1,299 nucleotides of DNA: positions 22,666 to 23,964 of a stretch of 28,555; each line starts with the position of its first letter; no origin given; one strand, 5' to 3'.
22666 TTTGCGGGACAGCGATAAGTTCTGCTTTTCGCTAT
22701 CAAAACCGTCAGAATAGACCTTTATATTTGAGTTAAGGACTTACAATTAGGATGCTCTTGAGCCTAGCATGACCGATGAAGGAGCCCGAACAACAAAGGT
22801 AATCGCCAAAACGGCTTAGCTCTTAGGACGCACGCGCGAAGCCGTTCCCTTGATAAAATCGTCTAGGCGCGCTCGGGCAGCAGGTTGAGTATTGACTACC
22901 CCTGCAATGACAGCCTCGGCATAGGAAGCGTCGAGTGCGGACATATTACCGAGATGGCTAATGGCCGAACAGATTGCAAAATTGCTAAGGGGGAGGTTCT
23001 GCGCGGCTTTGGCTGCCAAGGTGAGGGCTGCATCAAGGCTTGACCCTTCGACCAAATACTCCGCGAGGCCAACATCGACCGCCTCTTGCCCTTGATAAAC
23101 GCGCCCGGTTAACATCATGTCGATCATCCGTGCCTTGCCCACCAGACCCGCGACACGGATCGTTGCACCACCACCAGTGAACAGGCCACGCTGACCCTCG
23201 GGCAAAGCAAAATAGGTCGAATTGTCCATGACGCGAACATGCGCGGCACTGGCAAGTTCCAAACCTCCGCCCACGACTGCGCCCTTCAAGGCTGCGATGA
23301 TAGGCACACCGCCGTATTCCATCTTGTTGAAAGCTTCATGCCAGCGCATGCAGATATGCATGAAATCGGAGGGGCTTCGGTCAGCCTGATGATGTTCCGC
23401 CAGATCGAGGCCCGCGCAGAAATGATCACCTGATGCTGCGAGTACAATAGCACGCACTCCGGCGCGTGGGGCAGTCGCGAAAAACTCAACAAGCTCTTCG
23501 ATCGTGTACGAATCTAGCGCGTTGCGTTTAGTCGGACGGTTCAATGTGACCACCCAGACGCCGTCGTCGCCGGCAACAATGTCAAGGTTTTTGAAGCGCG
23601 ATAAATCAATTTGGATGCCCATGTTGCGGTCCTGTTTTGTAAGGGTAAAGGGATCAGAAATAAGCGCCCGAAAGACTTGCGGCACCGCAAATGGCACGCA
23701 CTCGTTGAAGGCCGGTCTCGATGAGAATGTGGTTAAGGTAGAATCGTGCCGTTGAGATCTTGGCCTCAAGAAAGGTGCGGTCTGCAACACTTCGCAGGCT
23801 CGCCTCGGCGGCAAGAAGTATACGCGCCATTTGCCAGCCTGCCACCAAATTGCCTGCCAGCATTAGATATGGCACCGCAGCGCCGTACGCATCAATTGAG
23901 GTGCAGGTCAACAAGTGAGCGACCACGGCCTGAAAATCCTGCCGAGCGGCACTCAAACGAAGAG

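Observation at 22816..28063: Complete dmdA(like)-dmdB-dmdC-dmdD operon on an island in a Hyphomicrobiales-type genome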

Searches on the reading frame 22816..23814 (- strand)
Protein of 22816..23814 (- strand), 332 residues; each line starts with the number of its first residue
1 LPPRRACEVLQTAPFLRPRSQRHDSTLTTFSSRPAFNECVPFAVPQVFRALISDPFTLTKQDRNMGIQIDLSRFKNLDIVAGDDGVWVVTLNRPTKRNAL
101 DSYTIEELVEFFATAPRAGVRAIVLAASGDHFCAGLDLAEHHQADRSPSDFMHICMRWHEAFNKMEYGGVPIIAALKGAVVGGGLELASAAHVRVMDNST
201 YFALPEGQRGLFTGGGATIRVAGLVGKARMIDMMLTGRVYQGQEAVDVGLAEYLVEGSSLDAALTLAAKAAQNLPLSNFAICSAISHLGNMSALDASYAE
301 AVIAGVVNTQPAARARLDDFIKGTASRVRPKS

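Call 3: search_protein_families(library=pfam, proteins=[window:22816-23814:-])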
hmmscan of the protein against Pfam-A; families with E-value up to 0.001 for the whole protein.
window:22816-23814:- (332 aa): 2 families
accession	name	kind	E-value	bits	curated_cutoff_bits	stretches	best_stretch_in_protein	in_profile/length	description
PF00378.25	ECH_1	-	3.9e-35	121.8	27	1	84-286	4-206/251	Enoyl-CoA hydratase/isomerase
PF16113.10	ECH_2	-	5.4e-25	89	27.2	1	88-269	3-186/335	Enoyl-CoA hydratase/isomerase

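Call 4: search_protein_families(library=ncbifam, proteins=[window:22816-23814:-])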
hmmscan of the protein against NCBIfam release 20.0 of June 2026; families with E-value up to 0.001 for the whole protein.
window:22816-23814:- (332 aa): 73 families (the best 25 are shown)
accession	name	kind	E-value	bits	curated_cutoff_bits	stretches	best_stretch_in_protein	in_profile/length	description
NF006013.0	PRK08150.1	subfamily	5e-111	370.2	232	1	76-330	6-258/259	crotonase/enoyl-CoA hydratase family protein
NF051848.1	EnCoAHydtEchA19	equivalog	5.1e-41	140.9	400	1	83-301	7-228/258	enoyl-CoA hydratase EchA19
NF005864.0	PRK07799.1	equivalog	1.9e-37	128.9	316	1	80-303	12-238/266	crotonase/enoyl-CoA hydratase family protein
NF005803.0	PRK07658.1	equivalog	2.2e-37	128.9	313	1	81-321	7-247/257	enoyl-CoA hydratase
NF005891.0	PRK07854.1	equivalog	2.8e-34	118.8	237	1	83-278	7-192/243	enoyl-CoA hydratase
NF004840.0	PRK06190.1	equivalog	1.1e-33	116.9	253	1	80-310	8-238/260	enoyl-CoA hydratase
NF005699.0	PRK07509.1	equivalog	1.8e-33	116.3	249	1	79-293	8-226/267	crotonase/enoyl-CoA hydratase family protein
NF006108.0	PRK08259.1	equivalog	1.5e-32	113.1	273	1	80-272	7-197/256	crotonase/enoyl-CoA hydratase family protein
NF005126.0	PRK06563.1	subfamily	3e-32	112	261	1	83-280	14-212/263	crotonase/enoyl-CoA hydratase family protein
NF005802.0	PRK07657.1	equivalog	4.5e-32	111.6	363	1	81-286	9-215/260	enoyl-CoA hydratase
NF006007.0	PRK08138.1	subfamily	4.5e-32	111.5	355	1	82-285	14-215/261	enoyl-CoA hydratase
NF004525.0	PRK05870.1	equivalog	8.8e-30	104.5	285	1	81-273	8-198/249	enoyl-CoA hydratase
NF005073.0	PRK06495.1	subfamily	1.6e-29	103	296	1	83-309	11-236/257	enoyl-CoA hydratase/isomerase family protein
NF006100.0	PRK08252.1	subfamily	1.7e-29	103.2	282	1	83-290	10-213/254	crotonase/enoyl-CoA hydratase family protein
NF006566.0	PRK09076.1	subfamily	2e-28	99.7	286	1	83-286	12-215/260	enoyl-CoA hydratase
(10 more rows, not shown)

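Call 8: search_solved_structures(query=window:22816-23814:-, max_evalue=1e-20)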
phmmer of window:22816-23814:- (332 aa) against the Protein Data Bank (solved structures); distinct sequences matched with E-value up to 1e-20: 26.
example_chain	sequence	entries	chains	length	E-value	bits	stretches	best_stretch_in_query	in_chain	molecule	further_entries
4izb_A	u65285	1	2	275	2.6e-129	434.3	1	72-332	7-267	Enoyl-CoA hydratase/isomerase family protein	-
4izc_A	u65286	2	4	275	2e-128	431.4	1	72-332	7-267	Enoyl-CoA hydratase/isomerase family protein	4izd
3hin_A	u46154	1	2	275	8.4e-62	212.5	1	86-329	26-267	Putative 3-hydroxybutyryl-CoA dehydratase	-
5zai_A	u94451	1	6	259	6.6e-30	107.8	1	86-308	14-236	3-hydroxypropionyl-coenzyme A dehydratase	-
6lvp_A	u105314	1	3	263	4e-27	98.6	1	83-279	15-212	Enoyl-CoA hydratase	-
3rsi_A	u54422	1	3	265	4.5e-26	95.2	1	79-320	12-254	Putative enoyl-CoA hydratase/isomerase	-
5jbx_A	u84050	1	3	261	5.7e-25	91.5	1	88-286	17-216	3-hydroxybutyryl-CoA dehydratase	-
5jbw_A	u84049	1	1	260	5.9e-25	91.5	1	88-286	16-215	3-hydroxybutyryl-CoA dehydratase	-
3r9t_A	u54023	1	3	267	1.6e-23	86.8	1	85-278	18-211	EchA1_1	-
3r9s_A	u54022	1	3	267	2.3e-23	86.3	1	85-278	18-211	Carnitinyl-CoA dehydratase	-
3pea_A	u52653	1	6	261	2.4e-23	86.2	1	81-320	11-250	Enoyl-CoA hydratase/isomerase family protein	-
4f47_A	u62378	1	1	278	1.1e-22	84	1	86-292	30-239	Enoyl-CoA hydratase EchA19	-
3kqf_A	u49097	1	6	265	1.8e-22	83.3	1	75-287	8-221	Enoyl-CoA hydratase/isomerase family protein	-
2vre_A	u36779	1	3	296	3.7e-22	82.3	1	74-277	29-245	DELTA(3,5)-DELTA(2,4)-DIENOYL-COA ISOMERASE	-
8sk6_A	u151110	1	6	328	3.8e-22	82.3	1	73-277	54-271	Delta(3,5)-Delta(2,4)-dienoyl-CoA isomerase, mitochondrial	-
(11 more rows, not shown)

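Call 26: search_solved_structures(query=window:22816-23622:-, max_evalue=1e-50, show_alignments=2)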
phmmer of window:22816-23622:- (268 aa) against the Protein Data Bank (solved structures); distinct sequences matched with E-value up to 1e-50: 3.
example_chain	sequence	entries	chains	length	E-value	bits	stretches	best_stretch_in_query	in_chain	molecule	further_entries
4izb_A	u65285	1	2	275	9.6e-130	434.9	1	8-268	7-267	Enoyl-CoA hydratase/isomerase family protein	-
4izc_A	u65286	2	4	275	7.4e-129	432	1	8-268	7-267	Enoyl-CoA hydratase/isomerase family protein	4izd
3hin_A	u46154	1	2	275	5.2e-62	213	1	22-265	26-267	Putative 3-hydroxybutyryl-CoA dehydratase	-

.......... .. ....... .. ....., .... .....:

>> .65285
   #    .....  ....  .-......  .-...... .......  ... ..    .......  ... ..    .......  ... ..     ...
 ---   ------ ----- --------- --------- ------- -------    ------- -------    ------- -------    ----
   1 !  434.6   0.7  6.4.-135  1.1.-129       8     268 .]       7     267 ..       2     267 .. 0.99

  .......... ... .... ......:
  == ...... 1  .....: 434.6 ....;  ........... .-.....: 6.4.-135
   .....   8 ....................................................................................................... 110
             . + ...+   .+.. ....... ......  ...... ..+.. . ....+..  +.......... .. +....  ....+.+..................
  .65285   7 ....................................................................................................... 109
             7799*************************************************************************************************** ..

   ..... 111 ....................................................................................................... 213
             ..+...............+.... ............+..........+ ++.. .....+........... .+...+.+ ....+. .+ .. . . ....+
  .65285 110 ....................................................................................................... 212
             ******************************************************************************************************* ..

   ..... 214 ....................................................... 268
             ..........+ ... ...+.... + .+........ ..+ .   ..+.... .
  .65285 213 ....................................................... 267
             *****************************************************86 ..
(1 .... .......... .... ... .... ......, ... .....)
